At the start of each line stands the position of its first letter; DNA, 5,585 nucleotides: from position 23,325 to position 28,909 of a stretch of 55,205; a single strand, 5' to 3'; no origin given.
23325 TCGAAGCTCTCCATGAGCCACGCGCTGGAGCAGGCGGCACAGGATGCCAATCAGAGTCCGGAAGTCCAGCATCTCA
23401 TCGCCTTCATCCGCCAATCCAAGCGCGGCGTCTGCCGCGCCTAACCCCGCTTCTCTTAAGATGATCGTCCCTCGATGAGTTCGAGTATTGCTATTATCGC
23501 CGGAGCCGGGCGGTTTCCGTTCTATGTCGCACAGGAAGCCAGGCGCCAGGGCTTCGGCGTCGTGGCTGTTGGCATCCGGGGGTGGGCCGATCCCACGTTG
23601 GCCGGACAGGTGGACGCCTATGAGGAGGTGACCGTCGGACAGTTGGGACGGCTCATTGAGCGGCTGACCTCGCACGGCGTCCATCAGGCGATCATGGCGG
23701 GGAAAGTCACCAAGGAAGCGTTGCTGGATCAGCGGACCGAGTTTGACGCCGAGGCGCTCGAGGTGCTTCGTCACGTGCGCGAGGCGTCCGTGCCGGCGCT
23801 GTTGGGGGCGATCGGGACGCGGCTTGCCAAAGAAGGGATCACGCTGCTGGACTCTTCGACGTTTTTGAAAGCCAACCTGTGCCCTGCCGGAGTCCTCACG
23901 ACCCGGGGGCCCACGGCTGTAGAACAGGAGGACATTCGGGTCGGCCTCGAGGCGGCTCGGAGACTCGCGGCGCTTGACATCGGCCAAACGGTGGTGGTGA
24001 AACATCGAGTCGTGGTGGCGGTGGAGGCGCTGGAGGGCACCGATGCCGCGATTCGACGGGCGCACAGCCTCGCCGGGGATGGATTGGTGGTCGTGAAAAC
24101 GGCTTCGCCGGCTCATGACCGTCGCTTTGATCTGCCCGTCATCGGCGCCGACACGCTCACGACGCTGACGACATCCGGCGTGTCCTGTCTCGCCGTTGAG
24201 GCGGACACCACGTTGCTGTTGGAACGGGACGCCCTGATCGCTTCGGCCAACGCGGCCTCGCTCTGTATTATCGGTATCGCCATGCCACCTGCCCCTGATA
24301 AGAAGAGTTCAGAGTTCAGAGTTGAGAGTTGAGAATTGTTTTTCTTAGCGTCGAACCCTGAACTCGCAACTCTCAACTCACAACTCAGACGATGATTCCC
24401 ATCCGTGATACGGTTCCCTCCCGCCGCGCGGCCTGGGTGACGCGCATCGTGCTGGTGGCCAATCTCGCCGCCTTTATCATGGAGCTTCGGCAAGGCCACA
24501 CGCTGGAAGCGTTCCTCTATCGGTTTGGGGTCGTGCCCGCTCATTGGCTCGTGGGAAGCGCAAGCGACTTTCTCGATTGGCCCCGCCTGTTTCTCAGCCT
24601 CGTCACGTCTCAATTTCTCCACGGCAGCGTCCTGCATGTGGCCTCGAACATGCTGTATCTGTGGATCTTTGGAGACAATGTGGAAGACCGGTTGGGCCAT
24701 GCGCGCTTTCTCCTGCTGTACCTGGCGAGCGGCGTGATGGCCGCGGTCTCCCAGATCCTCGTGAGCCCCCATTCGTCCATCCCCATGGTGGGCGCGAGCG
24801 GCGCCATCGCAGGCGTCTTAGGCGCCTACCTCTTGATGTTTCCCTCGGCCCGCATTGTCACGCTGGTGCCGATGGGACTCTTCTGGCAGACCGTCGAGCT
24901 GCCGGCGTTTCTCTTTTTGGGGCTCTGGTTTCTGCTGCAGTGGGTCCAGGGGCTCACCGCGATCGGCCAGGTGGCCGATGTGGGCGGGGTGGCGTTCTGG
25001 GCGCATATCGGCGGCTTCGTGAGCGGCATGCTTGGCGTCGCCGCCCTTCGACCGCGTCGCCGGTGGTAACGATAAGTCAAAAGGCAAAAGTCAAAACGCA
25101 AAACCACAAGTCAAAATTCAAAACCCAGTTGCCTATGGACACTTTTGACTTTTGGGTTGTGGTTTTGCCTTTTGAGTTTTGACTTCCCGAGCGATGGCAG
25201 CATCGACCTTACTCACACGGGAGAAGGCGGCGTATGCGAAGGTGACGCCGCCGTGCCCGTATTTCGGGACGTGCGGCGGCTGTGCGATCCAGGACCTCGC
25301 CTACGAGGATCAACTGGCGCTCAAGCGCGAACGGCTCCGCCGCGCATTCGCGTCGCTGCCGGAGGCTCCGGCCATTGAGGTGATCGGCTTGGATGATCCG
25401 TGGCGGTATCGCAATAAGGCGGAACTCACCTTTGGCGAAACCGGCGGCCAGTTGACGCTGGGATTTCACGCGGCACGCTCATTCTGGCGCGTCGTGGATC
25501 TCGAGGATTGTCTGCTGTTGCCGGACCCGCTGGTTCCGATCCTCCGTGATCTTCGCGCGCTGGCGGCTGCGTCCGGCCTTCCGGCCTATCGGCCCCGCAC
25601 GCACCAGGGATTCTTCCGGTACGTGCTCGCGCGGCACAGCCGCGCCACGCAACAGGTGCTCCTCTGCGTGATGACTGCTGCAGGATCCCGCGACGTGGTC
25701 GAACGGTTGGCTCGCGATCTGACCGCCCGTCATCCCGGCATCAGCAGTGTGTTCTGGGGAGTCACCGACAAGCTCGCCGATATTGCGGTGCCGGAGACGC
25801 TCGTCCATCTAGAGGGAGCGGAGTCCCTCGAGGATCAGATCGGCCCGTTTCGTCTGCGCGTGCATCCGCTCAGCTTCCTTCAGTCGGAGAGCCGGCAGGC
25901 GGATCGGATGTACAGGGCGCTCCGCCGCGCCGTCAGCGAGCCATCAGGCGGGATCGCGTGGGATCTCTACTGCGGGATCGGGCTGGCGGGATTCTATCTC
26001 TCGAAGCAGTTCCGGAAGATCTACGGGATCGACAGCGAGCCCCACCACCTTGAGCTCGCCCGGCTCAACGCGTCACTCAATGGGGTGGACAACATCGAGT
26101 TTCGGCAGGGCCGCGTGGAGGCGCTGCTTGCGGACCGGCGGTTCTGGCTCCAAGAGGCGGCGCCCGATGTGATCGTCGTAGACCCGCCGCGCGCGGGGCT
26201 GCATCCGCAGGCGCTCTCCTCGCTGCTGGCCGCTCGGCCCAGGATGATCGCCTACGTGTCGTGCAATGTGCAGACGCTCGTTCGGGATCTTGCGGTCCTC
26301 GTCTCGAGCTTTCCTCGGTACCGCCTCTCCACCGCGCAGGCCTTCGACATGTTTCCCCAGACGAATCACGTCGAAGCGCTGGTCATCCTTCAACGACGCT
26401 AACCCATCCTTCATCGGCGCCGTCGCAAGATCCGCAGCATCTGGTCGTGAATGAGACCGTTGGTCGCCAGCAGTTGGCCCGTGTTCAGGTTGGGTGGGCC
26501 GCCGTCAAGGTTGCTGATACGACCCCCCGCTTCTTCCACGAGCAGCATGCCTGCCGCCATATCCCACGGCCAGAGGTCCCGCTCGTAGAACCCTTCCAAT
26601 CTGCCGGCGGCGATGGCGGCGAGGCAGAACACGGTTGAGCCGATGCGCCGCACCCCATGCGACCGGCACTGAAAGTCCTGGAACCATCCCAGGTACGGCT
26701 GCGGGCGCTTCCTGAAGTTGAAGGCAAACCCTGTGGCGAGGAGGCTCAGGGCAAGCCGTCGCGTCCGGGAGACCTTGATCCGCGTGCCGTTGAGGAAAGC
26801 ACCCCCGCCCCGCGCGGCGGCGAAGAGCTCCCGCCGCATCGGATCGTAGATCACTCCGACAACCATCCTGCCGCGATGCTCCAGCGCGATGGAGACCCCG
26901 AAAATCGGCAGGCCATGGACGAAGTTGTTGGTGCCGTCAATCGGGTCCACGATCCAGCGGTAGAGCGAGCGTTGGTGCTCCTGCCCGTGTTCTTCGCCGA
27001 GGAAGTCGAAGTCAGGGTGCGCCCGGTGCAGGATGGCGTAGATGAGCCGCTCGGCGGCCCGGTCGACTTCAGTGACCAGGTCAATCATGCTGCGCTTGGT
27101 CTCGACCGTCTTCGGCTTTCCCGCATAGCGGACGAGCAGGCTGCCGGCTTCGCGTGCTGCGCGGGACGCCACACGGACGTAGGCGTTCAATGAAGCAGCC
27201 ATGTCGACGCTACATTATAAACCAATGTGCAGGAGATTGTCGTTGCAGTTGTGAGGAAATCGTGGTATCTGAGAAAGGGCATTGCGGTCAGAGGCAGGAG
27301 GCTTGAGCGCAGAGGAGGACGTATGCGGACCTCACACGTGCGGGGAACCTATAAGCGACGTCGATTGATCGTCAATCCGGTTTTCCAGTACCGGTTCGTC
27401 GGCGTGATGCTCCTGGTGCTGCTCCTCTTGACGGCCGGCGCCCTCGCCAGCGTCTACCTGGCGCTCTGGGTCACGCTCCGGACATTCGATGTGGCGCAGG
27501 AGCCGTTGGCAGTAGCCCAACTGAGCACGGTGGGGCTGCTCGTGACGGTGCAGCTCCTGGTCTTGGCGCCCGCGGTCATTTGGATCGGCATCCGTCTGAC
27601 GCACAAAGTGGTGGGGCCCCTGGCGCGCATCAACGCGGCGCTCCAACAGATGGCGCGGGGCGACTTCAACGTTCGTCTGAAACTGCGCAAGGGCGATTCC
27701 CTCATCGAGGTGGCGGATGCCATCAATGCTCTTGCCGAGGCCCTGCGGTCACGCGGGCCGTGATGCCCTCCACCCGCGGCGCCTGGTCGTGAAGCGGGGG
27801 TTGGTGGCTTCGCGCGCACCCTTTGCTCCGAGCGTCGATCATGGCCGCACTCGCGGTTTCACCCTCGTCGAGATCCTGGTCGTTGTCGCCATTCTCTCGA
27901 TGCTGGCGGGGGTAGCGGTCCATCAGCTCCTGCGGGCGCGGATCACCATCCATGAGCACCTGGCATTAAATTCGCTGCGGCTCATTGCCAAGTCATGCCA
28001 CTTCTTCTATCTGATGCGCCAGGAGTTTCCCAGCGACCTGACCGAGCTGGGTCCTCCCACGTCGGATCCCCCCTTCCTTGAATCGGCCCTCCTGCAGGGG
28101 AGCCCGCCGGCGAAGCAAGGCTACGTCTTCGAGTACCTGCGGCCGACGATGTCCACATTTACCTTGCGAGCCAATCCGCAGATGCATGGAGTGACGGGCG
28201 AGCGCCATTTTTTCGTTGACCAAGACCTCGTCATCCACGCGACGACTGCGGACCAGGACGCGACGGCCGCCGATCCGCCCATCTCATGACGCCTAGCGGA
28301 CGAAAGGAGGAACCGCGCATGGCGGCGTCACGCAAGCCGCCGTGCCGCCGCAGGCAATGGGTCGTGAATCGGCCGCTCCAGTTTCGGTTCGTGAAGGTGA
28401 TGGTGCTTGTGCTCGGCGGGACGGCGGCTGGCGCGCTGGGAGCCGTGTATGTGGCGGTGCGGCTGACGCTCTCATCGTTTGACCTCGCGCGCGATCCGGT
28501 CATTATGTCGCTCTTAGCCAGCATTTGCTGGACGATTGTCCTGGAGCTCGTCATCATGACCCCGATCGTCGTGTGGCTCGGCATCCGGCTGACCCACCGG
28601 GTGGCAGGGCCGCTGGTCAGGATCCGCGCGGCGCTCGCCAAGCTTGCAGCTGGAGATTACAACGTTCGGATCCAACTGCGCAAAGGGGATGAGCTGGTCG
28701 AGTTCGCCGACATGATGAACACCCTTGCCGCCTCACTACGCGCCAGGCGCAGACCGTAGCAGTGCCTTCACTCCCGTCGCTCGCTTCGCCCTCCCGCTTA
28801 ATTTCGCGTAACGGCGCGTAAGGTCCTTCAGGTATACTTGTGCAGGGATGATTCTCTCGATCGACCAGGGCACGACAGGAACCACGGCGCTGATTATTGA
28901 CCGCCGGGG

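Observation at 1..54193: Hairpins with tandem-heptamer arms at most gene boundaries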

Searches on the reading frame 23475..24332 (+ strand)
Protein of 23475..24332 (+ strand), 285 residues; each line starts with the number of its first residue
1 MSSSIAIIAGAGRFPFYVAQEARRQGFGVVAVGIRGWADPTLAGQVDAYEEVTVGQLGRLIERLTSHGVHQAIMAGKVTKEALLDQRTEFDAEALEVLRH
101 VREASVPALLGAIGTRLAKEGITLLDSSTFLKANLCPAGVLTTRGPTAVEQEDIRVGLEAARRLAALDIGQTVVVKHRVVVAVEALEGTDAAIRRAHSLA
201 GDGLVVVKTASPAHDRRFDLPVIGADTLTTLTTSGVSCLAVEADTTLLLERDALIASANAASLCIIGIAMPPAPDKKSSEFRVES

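Call 59: search_protein_families(library=pfam, proteins=[window:23475-24332:+], max_evalue=0.0001)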
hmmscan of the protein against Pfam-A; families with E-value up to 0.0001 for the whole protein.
window:23475-24332:+ (285 aa): 2 families
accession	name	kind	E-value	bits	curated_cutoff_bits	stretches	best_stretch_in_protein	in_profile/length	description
PF06230.17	LpxI_C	-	2.1e-44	151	25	1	137-266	1-131/131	LpxI C-terminal domain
PF17930.7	LpxI_N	-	7.3e-31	107.3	25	1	5-132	2-127/129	LpxI N-terminal domain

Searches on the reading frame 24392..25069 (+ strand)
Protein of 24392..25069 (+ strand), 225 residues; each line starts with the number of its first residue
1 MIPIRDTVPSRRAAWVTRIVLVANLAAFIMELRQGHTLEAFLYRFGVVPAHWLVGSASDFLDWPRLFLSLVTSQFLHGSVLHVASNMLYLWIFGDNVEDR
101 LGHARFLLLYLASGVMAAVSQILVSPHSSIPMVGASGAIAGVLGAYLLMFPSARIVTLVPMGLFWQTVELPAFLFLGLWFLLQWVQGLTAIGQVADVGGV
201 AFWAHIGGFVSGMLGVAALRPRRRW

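Call 34: find_related_loci(query=window:24392-25069:+, collection=metagenome_contigs, flank=10000)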
Query window:24392-25069:+ (225 aa) in metagenome_contigs; peptide patterns used: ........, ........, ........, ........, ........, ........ (x = any residue, [..] = any of these).
600 stretches matched a pattern (row limit reached: there are more); 590 encode a relative of the query (tblastn E <= 1e-3); the best 80 are kept; 80 distinct loci.
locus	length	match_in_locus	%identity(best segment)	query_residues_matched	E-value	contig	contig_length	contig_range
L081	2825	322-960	79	1-213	1e-106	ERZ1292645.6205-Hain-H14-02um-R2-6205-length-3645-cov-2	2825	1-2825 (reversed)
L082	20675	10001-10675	76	1-225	3e-113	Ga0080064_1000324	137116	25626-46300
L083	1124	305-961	68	7-225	7e-106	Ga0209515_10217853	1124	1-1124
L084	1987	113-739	64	1-209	1e-95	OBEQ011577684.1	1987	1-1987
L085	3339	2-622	67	18-224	5e-89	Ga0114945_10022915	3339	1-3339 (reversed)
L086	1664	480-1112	53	1-224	3e-75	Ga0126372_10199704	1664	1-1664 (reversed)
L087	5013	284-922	52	1-224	1e-70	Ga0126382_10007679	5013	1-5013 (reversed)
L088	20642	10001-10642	49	1-224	2e-69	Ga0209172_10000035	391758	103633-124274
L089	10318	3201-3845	50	1-224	2e-69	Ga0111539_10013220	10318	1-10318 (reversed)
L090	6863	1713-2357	50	1-224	2e-69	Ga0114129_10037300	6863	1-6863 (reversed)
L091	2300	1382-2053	55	1-224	2e-70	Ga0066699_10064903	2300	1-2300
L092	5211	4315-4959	50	1-224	5e-69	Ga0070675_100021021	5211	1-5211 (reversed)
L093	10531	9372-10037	54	1-224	6e-69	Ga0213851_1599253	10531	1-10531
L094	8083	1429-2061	51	1-224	2e-68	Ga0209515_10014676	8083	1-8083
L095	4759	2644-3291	50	1-224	1e-67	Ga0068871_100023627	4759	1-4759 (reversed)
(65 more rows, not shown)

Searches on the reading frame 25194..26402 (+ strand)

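Call 59: search_protein_families(library=pfam, proteins=[window:25194-26402:+], max_evalue=0.0001)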
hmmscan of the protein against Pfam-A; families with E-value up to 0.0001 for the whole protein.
window:25194-26402:+ (402 aa): 4 families
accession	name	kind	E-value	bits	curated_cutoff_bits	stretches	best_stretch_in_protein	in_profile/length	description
PF05958.17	tRNA_U5-meth_tr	-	8e-21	74.9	23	1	222-402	173-357/357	tRNA (Uracil-5-)-methyltransferase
PF13847.12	Methyltransf_31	-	9.7e-08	32.3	27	1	256-312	8-67/145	Methyltransferase domain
PF09445.16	Methyltransf_15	-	2.1e-07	31.1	22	1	256-336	5-84/165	RNA cap guanine-N2 methyltransferase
PF13649.12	Methyltransf_25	-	1.4e-06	29.3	27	1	257-314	3-62/97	Methyltransferase domain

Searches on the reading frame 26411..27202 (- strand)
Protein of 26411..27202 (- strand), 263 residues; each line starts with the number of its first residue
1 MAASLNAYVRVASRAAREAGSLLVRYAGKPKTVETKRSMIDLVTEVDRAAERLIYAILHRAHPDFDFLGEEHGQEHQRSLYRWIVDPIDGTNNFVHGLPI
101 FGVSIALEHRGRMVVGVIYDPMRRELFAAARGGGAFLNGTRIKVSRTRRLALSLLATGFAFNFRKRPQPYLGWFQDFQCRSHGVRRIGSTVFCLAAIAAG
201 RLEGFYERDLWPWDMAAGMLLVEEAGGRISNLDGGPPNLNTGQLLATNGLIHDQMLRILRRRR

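Call 84: search_protein_families(library=pfam, proteins=[window:26411-27202:-], max_evalue=0.0001)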
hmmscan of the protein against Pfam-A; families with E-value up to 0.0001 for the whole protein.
window:26411-27202:- (263 aa): 1 family
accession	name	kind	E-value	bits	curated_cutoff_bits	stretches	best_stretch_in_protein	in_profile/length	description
PF00459.30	Inositol_P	-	1.1e-65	222.3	27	1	10-260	7-267/271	Inositol monophosphatase family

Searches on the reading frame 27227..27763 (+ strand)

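Call 83: search_protein_families(library=pfam, proteins=[window:27227-27763:+], max_evalue=0.0001)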
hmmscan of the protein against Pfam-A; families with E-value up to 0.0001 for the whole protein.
window:27227-27763:+ (178 aa): 1 family
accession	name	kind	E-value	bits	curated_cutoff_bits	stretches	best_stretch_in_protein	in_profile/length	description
PF00672.30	HAMP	-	3e-09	37.5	25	1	124-174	2-52/53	HAMP domain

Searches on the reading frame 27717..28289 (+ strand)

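Call 83: search_protein_families(library=pfam, proteins=[window:27717-28289:+], max_evalue=0.0001)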
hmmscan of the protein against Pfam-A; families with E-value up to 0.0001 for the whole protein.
window:27717-28289:+ (190 aa): 1 family
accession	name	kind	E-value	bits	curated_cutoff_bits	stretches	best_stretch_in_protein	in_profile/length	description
PF07963.17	N_methyl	-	1.5e-07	31.1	21.2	1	44-67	3-26/27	Prokaryotic N-terminal methylation motif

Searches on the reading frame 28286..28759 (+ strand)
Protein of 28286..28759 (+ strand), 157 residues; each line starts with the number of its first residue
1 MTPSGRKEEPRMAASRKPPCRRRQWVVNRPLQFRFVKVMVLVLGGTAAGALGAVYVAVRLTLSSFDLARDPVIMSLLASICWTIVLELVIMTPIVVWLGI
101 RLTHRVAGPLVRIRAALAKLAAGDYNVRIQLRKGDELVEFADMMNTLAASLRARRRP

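Call 83: search_protein_families(library=pfam, proteins=[window:28286-28759:+], max_evalue=0.0001)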
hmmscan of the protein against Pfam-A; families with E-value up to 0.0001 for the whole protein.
window:28286-28759:+ (157 aa): 1 family
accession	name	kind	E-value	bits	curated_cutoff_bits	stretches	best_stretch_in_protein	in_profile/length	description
PF00672.30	HAMP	-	1.9e-06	28.5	25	1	102-152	2-52/53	HAMP domain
